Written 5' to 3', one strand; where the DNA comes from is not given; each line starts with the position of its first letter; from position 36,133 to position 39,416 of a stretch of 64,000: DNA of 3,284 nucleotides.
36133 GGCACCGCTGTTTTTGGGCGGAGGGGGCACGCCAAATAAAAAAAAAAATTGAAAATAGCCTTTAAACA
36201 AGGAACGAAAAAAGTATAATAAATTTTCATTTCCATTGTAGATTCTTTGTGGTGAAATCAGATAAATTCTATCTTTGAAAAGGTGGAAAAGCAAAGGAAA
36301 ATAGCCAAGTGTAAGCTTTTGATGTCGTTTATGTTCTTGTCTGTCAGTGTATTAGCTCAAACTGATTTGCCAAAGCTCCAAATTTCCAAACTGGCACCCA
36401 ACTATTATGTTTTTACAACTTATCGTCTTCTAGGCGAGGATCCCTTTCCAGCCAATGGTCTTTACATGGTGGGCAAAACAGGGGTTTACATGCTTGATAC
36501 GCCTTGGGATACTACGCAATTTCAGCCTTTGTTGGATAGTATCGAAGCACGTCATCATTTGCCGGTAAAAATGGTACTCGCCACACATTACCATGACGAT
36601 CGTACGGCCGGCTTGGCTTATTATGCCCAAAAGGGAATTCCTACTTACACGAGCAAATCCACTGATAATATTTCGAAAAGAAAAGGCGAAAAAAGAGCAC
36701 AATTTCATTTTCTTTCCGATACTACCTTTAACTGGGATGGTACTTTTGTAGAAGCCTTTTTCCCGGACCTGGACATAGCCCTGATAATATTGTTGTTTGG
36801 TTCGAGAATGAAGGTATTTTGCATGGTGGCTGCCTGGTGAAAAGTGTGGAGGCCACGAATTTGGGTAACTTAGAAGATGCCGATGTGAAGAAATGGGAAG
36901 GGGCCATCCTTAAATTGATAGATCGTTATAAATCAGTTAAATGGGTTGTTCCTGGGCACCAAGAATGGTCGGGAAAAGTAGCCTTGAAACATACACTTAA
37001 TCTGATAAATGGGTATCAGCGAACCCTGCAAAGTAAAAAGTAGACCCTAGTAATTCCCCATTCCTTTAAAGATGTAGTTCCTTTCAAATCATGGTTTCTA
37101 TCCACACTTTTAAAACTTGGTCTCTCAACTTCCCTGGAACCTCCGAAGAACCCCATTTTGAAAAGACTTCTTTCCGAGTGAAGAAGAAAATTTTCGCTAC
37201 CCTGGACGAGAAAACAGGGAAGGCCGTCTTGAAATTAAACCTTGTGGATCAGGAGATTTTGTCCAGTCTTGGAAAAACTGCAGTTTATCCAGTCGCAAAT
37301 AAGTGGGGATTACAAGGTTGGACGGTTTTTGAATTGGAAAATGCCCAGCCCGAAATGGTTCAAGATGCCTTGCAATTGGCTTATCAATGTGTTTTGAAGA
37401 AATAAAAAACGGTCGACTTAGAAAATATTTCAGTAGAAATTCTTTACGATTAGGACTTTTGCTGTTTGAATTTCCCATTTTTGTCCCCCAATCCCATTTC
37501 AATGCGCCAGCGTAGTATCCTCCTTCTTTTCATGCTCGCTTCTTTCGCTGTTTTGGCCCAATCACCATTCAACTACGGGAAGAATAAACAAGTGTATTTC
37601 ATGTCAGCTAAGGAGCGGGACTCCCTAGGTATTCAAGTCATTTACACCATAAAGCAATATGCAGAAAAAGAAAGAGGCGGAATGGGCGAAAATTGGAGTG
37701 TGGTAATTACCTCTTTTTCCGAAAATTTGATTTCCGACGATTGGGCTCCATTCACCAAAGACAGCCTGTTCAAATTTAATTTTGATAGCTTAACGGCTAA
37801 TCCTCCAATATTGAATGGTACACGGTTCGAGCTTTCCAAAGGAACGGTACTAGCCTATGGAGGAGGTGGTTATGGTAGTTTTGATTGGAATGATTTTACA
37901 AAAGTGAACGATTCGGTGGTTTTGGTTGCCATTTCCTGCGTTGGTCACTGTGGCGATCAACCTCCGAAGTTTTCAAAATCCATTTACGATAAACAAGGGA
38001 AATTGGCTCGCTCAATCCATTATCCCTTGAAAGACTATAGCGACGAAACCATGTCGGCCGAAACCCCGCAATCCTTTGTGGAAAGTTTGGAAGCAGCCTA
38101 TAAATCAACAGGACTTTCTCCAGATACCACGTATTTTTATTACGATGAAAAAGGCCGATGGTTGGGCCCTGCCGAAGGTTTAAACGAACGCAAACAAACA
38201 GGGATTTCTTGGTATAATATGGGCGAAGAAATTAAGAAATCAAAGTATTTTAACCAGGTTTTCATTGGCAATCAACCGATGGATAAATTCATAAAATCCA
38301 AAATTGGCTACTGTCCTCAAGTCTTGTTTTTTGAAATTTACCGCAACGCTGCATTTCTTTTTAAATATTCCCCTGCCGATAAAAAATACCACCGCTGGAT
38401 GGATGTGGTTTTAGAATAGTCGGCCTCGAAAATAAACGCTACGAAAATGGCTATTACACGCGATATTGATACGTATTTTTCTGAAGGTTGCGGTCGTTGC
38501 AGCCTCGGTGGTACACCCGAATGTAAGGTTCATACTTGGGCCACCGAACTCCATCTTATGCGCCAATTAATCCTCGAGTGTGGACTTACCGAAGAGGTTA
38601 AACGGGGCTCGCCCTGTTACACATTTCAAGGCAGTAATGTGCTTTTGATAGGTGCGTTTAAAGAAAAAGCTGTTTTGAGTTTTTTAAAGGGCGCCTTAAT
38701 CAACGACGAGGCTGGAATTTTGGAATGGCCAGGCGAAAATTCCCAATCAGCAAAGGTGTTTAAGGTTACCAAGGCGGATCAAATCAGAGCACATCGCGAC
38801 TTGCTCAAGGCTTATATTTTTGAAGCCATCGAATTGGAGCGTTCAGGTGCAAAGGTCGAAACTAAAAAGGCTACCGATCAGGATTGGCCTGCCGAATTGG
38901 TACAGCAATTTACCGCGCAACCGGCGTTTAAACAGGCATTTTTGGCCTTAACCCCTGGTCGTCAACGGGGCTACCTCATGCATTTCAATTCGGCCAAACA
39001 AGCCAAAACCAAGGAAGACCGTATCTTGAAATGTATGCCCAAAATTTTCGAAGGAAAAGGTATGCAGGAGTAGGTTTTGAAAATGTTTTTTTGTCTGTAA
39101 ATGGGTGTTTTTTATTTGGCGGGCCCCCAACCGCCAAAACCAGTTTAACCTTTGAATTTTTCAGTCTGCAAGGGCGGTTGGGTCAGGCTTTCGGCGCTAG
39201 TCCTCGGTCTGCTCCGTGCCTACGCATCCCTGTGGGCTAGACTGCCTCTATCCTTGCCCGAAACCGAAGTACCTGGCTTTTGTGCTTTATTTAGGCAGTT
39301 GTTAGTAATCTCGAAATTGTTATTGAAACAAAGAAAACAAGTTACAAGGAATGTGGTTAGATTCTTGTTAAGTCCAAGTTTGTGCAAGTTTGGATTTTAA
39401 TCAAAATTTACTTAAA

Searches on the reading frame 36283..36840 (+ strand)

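Call 8: search_protein_families(library=pfam, proteins=[window:36283-36840:+])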
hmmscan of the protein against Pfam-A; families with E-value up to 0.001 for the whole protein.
window:36283-36840:+ (185 aa): 1 family
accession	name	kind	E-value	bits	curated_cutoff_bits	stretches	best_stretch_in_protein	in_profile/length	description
PF00753.33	Lactamase_B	-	4.5e-05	23.9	22.7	1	54-142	3-92/196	Metallo-beta-lactamase superfamily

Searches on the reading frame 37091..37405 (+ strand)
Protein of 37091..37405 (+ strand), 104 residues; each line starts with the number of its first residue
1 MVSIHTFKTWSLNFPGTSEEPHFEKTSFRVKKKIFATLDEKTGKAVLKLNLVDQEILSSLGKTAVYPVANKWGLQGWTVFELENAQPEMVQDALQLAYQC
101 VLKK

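Call 72: search_protein_families(library=pfam, proteins=[window:37091-37405:+], max_evalue=0.00001)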
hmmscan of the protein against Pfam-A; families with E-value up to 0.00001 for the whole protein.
window:37091-37405:+ (104 aa): 1 family
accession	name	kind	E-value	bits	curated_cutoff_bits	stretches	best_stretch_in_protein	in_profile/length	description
PF04237.18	YjbR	-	1.4e-10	42.2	30.1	1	12-99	1-87/88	YjbR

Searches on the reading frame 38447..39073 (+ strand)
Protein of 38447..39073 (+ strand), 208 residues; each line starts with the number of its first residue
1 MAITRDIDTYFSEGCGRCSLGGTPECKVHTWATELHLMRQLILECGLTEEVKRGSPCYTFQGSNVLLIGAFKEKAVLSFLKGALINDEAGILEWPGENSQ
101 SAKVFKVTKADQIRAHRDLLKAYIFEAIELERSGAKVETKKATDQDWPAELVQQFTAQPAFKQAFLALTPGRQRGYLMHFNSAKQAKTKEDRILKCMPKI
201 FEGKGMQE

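Call 8: search_protein_families(library=pfam, proteins=[window:38447-39073:+])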
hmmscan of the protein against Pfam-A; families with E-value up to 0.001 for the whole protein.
window:38447-39073:+ (208 aa): 2 families
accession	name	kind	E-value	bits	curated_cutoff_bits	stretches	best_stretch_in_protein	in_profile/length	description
PF13376.11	OmdA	-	4.3e-15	55.9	25.6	1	148-203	5-60/60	Bacteriocin-protection, YdeI or OmpD-Associated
PF08818.16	DUF1801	-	2.9e-14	53.6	27.2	1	31-128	1-85/85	Domain of unknown function (DU1801)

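Call 38: find_encoding_contigs(protein=window:38447-39073:+, flank=4000, max_places=4)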
Protein window:38447-39073:+ (208 aa): no gene with exactly this product is on record in the collection.

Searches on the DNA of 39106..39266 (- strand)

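Call 76: search_dna_similar(query=window:39106-39266:-, collection=plasmids, mode=distant, max_evalue=0.001, max_rows=15)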
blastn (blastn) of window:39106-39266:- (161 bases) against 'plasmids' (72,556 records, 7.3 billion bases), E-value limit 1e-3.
No match.

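Call 77: search_dna_similar(query=window:39106-39266:-, collection=phages, mode=distant, max_evalue=0.001, max_rows=15)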
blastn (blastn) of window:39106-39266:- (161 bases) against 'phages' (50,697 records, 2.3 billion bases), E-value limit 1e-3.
No match.
